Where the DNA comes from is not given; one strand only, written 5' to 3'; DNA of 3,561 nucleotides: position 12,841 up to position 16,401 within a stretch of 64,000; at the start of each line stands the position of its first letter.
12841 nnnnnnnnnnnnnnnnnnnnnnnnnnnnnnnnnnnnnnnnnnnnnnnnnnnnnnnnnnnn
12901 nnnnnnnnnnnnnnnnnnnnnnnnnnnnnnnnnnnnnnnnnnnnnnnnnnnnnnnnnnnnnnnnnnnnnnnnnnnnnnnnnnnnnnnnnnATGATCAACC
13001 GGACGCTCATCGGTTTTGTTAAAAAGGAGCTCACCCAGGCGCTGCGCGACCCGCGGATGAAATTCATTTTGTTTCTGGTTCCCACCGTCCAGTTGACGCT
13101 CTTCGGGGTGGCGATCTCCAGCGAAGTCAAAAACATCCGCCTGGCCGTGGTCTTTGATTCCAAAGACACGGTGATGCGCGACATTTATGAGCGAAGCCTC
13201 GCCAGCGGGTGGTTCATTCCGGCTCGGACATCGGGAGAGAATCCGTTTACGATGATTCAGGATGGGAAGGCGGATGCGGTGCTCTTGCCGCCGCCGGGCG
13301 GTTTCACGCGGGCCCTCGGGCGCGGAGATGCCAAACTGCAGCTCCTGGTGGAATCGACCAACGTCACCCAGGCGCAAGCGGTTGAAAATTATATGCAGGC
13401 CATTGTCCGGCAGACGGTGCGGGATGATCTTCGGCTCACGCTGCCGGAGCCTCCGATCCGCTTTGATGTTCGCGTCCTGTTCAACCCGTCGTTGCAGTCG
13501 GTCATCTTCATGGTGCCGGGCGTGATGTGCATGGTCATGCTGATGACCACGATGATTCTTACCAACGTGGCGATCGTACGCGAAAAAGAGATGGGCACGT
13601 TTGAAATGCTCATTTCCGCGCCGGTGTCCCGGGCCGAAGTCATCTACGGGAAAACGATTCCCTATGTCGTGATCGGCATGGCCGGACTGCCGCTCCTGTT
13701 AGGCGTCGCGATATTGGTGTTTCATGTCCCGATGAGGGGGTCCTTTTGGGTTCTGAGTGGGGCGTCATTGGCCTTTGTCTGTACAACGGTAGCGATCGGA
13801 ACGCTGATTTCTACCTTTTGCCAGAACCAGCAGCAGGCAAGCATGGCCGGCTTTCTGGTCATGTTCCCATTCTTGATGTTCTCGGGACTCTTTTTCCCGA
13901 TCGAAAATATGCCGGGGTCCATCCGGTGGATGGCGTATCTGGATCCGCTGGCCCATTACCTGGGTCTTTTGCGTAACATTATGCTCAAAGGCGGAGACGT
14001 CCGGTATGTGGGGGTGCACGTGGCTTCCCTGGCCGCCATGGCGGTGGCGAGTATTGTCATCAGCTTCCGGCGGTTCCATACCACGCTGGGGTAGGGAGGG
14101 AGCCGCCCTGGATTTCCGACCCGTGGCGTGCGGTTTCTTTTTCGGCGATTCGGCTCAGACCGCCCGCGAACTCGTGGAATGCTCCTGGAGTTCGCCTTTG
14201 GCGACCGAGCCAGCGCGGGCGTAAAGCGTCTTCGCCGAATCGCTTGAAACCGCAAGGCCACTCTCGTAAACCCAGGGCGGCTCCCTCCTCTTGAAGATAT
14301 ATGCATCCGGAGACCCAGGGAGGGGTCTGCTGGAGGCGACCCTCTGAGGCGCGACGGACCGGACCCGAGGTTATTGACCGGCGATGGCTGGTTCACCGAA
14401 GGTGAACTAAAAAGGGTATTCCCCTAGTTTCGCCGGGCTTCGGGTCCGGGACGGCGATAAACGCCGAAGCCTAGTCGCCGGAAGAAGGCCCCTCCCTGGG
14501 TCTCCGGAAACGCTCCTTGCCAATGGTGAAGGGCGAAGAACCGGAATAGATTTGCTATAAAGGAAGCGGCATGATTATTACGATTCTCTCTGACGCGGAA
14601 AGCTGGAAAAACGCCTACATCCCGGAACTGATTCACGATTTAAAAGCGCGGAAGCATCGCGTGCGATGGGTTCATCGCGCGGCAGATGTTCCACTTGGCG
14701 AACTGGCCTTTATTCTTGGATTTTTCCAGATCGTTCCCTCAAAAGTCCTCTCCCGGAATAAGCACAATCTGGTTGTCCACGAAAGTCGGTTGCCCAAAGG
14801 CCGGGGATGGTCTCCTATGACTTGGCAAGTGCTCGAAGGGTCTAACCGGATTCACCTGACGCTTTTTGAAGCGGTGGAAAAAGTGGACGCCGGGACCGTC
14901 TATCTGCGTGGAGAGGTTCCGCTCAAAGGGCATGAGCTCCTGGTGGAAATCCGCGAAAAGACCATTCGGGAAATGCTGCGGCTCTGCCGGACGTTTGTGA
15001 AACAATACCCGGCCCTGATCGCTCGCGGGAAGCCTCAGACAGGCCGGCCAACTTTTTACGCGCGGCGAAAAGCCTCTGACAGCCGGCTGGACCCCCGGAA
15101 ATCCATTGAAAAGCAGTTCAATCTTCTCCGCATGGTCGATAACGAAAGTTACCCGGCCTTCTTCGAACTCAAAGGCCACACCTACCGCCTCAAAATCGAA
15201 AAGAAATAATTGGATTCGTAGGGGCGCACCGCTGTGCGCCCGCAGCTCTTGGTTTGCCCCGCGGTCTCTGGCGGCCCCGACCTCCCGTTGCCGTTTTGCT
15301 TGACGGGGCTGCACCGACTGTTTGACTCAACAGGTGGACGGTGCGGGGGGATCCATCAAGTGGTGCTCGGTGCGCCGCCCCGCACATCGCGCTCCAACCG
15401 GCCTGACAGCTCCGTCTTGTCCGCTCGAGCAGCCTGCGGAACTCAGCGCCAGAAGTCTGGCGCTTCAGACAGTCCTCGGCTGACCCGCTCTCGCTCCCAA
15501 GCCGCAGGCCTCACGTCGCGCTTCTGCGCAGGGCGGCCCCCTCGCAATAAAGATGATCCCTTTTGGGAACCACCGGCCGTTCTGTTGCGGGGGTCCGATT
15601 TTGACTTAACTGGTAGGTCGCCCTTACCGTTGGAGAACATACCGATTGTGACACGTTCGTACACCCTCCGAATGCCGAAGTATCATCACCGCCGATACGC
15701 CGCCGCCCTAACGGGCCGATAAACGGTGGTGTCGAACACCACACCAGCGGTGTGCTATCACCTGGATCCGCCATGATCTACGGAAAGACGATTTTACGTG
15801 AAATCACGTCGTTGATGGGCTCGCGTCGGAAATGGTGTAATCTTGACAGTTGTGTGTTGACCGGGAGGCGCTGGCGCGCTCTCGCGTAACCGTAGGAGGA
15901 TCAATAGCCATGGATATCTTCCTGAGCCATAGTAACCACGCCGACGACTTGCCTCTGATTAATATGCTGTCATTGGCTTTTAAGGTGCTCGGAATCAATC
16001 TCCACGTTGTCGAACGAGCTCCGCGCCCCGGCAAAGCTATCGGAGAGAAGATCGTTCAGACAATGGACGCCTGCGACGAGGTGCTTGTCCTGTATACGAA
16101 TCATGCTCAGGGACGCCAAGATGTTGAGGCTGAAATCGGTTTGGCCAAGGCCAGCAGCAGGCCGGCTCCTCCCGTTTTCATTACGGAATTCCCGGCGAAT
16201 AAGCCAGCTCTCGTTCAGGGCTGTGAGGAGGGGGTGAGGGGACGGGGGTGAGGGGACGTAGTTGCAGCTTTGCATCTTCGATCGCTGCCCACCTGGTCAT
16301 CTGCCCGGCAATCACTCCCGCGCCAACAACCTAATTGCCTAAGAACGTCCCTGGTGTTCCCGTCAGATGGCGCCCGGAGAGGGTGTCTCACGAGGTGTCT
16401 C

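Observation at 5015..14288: Two copies of a ~190-bp long-hairpin element whose terminal and internal stems differ by compensatory changes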

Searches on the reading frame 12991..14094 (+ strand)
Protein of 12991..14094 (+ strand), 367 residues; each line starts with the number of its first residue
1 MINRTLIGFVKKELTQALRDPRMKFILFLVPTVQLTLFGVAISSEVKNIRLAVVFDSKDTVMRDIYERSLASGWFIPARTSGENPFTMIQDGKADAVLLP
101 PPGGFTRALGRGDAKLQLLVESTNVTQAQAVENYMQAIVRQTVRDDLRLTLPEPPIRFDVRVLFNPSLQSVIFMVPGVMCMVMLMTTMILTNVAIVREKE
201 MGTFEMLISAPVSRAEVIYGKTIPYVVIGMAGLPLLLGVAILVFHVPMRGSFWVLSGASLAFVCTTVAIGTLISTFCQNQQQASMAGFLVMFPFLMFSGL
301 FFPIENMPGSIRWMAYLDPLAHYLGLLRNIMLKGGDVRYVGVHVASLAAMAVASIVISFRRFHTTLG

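Call 14: search_protein_families(library=pfam, proteins=[window:12991-14094:+])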
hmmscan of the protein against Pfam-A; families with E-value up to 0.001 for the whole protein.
window:12991-14094:+ (367 aa): 3 families
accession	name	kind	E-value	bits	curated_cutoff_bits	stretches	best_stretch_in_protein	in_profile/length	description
PF12698.13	ABC2_membrane_3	-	6e-44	151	31.6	1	25-359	5-346/347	ABC-2 family transporter protein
PF01061.29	ABC2_membrane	-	5.7e-30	104.9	26.9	1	169-332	46-211/211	ABC-2 type transporter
PF12679.13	ABC2_membrane_2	-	4.3e-16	59.4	27.2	1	10-363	4-279/283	ABC-2 family transporter protein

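Call 15: find_encoding_contigs(protein=window:12991-14094:+, flank=3000, max_places=10)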
Protein window:12991-14094:+ (367 aa): 1 contig read that carries it; 1 place shown.
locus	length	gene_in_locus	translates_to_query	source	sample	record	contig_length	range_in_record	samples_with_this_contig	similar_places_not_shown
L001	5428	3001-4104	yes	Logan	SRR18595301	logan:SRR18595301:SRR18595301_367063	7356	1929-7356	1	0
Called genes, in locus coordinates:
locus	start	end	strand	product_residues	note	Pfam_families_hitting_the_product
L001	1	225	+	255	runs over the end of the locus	PF25917:BSH_RND (weak), PF25973:BSH_CzcB (weak), PF25984:BSH_YknX (weak), PF25954:Beta-barrel_RND_2 (faint)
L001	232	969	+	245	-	PF00005:ABC_tran, PF13304:AAA_21 (faint)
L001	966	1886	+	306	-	PF00005:ABC_tran, PF13304:AAA_21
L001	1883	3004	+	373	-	PF12679:ABC2_membrane_2, PF12698:ABC2_membrane_3, PF01061:ABC2_membrane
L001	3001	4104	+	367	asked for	PF12679:ABC2_membrane_2, PF12698:ABC2_membrane_3, PF01061:ABC2_membrane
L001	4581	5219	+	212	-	PF00551:Formyl_trans_N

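Call 67: find_homologous_proteins(query=window:12991-14094:+, max_evalue=1e-60)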
Query window:12991-14094:+ (367 aa): 1047 proteins with E <= 1e-60 among 8000 candidates; the best 120 are listed.
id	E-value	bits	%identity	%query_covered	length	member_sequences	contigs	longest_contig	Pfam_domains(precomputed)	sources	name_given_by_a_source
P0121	1.1e-235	799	100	100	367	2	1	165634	PF12679.14,PF01061.30,PF12698.14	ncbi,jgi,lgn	ncbi:MAG: ABC transporter permease [Elusimicrobiota bacterium]|jgi:ABC-2 type transport system perme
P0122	2.6e-192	656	80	99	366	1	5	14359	PF12679.14,PF01061.30,PF12698.14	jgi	jgi:ABC-2 type transport system permease protein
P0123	4.6e-192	656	78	99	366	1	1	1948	PF12679.14,PF01061.30,PF12698.14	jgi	jgi:ABC-2 type transport system permease protein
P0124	7.6e-192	655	79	99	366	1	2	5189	PF12679.14,PF01061.30,PF12698.14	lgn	-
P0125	1.7e-191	654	80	99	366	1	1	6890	PF12679.14,PF01061.30,PF12698.14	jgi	jgi:ABC-2 type transport system permease protein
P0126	5.2e-191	652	79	99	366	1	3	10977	PF12679.14,PF01061.30,PF12698.14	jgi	jgi:ABC-2 type transport system permease protein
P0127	2.5e-190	650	79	99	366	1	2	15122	PF12679.14,PF01061.30,PF12698.14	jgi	jgi:ABC-2 type transport system permease protein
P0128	6.6e-190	649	78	99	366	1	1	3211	PF12679.14,PF01061.30,PF12698.14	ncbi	-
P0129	1.5e-189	647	79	99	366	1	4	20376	PF12679.14,PF01061.30,PF12698.14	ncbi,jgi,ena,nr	ncbi:MAG TPA: ABC transporter permease [Nitrospiria bacterium]|nr:ABC transporter permease [Nitrospi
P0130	2.5e-189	647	79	99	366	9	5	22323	PF12679.14,PF01061.30,PF12698.14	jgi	jgi:ABC-2 type transport system permease protein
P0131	6.6e-189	645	79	99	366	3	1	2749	PF12679.14,PF01061.30,PF12698.14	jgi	-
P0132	1.8e-188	644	78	99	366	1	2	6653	PF12679.14,PF01061.30,PF12698.14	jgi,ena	-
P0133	8.6e-188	642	78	99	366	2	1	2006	PF12679.14,PF01061.30,PF12698.14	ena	-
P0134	1.9e-185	634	78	99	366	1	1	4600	PF12679.14,PF01061.30,PF12698.14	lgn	-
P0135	3.8e-185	633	77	99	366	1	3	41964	PF12679.14,PF01061.30,PF12698.14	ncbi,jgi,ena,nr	ncbi:MAG TPA: ABC transporter permease [Nitrospiria bacterium]|nr:ABC transporter permease [Nitrospi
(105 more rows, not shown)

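Call 68: find_encoding_contigs(protein=P0122, flank=6000, max_places=5)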
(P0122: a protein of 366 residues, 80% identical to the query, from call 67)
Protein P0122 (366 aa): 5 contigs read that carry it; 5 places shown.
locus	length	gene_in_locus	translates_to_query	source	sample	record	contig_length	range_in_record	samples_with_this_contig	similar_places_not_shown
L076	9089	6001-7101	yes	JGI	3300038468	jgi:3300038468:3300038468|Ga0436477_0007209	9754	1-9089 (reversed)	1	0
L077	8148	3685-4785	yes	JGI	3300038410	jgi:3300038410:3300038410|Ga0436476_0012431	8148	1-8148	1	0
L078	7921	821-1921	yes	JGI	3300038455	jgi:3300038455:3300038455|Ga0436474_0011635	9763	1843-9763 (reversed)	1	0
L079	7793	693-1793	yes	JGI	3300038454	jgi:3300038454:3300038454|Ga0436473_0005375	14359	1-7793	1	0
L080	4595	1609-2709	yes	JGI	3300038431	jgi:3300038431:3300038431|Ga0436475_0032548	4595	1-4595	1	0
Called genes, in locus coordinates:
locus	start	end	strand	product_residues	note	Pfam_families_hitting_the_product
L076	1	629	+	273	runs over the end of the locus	PF04471:Mrr_cat, PF22722:NA-iREase1, PF01396:Zn_ribbon_Top1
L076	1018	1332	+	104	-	PF01381:HTH_3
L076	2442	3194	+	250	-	PF25973:BSH_CzcB, PF25984:BSH_YknX (faint)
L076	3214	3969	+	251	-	PF00005:ABC_tran, PF13304:AAA_21 (weak)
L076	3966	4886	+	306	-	PF00005:ABC_tran, PF13304:AAA_21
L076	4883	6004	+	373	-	PF12679:ABC2_membrane_2, PF12698:ABC2_membrane_3, PF01061:ABC2_membrane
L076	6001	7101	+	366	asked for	PF12679:ABC2_membrane_2, PF12698:ABC2_membrane_3, PF01061:ABC2_membrane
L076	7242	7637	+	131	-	PF22478:DUF6982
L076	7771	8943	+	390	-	PF22660:RS_preATP-grasp-like, PF21360:PylC-like_N (weak), PF02222:ATP-grasp, PF02786:CPSase_L_D2 (weak), PF07478:Dala_Dala_lig_C (weak), PF21244:PurT_C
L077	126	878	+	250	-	PF25973:BSH_CzcB, PF25984:BSH_YknX (faint)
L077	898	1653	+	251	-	PF00005:ABC_tran, PF13304:AAA_21 (weak)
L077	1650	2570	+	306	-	PF00005:ABC_tran, PF13304:AAA_21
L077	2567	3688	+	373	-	PF12679:ABC2_membrane_2, PF12698:ABC2_membrane_3, PF01061:ABC2_membrane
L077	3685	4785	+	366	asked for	PF12679:ABC2_membrane_2, PF12698:ABC2_membrane_3, PF01061:ABC2_membrane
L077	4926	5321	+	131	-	PF22478:DUF6982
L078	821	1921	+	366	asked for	PF12679:ABC2_membrane_2, PF12698:ABC2_membrane_3, PF01061:ABC2_membrane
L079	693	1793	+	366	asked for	PF12679:ABC2_membrane_2, PF12698:ABC2_membrane_3, PF01061:ABC2_membrane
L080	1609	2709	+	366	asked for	PF12679:ABC2_membrane_2, PF12698:ABC2_membrane_3, PF01061:ABC2_membrane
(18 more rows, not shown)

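Call 69: find_encoding_contigs(protein=P0129, flank=6000, max_places=4)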
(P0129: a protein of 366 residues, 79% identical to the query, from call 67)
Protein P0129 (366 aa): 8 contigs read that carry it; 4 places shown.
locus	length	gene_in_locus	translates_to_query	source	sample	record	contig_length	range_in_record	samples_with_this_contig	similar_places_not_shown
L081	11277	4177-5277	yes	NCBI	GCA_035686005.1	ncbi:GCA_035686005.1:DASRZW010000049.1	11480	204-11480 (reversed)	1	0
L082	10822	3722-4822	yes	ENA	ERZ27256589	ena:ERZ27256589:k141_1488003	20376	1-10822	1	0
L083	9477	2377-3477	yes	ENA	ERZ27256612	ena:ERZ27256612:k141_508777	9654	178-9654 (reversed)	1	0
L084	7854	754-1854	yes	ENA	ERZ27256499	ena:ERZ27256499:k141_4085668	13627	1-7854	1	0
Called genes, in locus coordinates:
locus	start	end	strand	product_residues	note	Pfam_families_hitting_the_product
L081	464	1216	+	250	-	PF25973:BSH_CzcB (weak), PF25984:BSH_YknX (faint)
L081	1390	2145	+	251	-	PF00005:ABC_tran, PF13304:AAA_21 (weak)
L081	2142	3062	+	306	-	PF00005:ABC_tran, PF13304:AAA_21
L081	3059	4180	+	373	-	PF12679:ABC2_membrane_2, PF12698:ABC2_membrane_3, PF01061:ABC2_membrane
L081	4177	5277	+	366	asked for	PF12679:ABC2_membrane_2, PF12698:ABC2_membrane_3, PF01061:ABC2_membrane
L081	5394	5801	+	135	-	PF22478:DUF6982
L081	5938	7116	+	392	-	PF21360:PylC-like_N (weak), PF22660:RS_preATP-grasp-like, PF02786:CPSase_L_D2 (weak), PF02222:ATP-grasp, PF07478:Dala_Dala_lig_C (weak), PF21244:PurT_C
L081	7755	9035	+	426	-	PF05697:Trigger_N, PF00254:FKBP_C, PF05698:Trigger_C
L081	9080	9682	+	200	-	PF00574:CLP_protease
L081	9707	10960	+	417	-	PF06689:zf-C4_ClpX, PF01078:Mg_chelatase (faint), PF05496:RuvB_N (weak), PF00004:AAA, PF07724:AAA_2, PF07728:AAA_5 (weak), PF10431:ClpB_D2-small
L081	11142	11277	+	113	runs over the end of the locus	PF07722:Peptidase_C26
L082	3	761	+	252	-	?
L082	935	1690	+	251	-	PF00005:ABC_tran, PF13304:AAA_21 (weak)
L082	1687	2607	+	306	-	PF00005:ABC_tran, PF13304:AAA_21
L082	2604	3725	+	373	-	PF12679:ABC2_membrane_2, PF12698:ABC2_membrane_3, PF01061:ABC2_membrane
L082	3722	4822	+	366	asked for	PF12679:ABC2_membrane_2, PF12698:ABC2_membrane_3, PF01061:ABC2_membrane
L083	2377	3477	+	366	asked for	PF12679:ABC2_membrane_2, PF12698:ABC2_membrane_3, PF01061:ABC2_membrane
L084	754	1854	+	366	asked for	PF12679:ABC2_membrane_2, PF12698:ABC2_membrane_3, PF01061:ABC2_membrane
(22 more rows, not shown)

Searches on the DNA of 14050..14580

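Call 63: search_rna_families(source=window, start=14050, end=14580, threshold=evalue, max_evalue=10)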
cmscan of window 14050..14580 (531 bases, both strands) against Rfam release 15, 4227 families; matches with E-value up to 10: 2.
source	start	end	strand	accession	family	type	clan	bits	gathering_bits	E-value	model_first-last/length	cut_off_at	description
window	14296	14482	-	RF02237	asX3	Gene; sRNA;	-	16.8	40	0.43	1-182/182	no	Xanthomonas sRNA asX3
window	14219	14332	-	RF01430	snoR134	Gene; snRNA; snoRNA; HACA-box;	-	15.6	40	1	1-149/149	no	small nucleolar RNA snoR134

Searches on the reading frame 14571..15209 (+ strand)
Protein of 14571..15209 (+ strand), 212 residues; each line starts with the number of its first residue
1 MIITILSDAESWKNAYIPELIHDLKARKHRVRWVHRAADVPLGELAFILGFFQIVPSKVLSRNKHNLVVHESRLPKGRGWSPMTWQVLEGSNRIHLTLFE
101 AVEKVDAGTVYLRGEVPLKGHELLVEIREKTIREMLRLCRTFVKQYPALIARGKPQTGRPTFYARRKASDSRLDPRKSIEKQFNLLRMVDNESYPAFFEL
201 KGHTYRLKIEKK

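Call 14: search_protein_families(library=pfam, proteins=[window:14571-15209:+])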
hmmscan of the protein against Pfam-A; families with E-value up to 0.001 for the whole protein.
window:14571-15209:+ (212 aa): 2 families
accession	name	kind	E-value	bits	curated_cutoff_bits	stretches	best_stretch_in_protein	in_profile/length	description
PF00551.24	Formyl_trans_N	-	1.2e-08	35.4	26.1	1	43-130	80-168/181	Formyl transferase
PF21553.2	Formyl_trans_C_2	-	5.2e-05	23.2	27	1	169-211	2-43/58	Methionyl-tRNA formyltransferase, C-terminal domain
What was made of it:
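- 14571..15209 (+): Context: formyltransferase-like gene downstream of C. Call 14.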

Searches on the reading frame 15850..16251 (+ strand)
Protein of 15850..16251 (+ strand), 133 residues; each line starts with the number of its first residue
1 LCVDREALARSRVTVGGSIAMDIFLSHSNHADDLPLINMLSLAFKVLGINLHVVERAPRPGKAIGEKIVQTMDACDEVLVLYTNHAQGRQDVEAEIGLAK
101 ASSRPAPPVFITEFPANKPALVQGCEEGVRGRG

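Call 65: search_protein_families(library=pfam, proteins=[window:15850-16251:+], max_evalue=0.001)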
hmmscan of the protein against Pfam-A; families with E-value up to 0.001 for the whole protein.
window:15850-16251:+ (133 aa): 1 family
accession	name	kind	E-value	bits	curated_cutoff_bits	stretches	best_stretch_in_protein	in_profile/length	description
PF13676.11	TIR_2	-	4e-06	27.8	28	1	23-112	1-92/122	TIR domain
